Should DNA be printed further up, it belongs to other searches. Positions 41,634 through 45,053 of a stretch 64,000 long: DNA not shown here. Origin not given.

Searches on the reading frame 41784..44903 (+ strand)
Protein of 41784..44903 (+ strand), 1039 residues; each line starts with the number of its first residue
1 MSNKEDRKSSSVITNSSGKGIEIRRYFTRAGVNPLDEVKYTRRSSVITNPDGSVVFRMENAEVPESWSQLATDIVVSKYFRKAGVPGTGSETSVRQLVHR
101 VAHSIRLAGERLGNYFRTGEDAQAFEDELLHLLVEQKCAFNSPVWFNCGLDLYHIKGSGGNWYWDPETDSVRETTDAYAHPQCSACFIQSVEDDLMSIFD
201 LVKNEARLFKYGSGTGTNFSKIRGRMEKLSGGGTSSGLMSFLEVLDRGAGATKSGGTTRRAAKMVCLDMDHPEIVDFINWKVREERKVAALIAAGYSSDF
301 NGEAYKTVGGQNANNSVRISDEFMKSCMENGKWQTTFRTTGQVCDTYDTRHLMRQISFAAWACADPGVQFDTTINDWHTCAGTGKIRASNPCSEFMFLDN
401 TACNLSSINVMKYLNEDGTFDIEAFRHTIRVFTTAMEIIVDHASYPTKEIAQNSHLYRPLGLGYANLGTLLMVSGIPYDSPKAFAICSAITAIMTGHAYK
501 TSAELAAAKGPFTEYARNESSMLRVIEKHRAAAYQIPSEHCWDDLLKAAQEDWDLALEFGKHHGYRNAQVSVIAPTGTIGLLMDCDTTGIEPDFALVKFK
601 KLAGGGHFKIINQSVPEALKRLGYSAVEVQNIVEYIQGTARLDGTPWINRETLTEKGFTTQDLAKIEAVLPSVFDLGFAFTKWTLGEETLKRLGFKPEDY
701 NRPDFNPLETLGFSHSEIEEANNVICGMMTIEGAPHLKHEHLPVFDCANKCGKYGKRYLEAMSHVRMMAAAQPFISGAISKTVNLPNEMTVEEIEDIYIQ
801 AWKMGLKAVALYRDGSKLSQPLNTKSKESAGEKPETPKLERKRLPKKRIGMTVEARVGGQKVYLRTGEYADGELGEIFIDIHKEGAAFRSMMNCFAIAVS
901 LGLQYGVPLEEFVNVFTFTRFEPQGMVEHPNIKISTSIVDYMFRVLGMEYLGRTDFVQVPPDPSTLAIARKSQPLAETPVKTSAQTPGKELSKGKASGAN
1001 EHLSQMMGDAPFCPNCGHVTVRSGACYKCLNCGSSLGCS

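Call 17: search_protein_families(library=pfam, proteins=[window:41784-44903:+], max_evalue=0.0001)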
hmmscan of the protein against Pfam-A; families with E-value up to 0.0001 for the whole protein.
window:41784-44903:+ (1039 aa): 4 families
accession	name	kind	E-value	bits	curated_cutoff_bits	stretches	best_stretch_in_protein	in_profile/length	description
PF02867.20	Ribonuc_red_lgC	-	1.5e-138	463.1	23.9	2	184-645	1-453/523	Ribonucleotide reductase, barrel domain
PF08471.15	Ribonuc_red_2_N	-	1.9e-26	92.7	27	1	51-136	1-103/103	Class II vitamin B12-dependent ribonucleotide reductase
PF12637.14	TSCPD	-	6.8e-10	39.6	22.8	1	857-947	9-85/88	TSCPD domain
PF00317.26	Ribonuc_red_lgN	-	5e-05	23.7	28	0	71-151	7-75/77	Ribonucleotide reductase, all-alpha domain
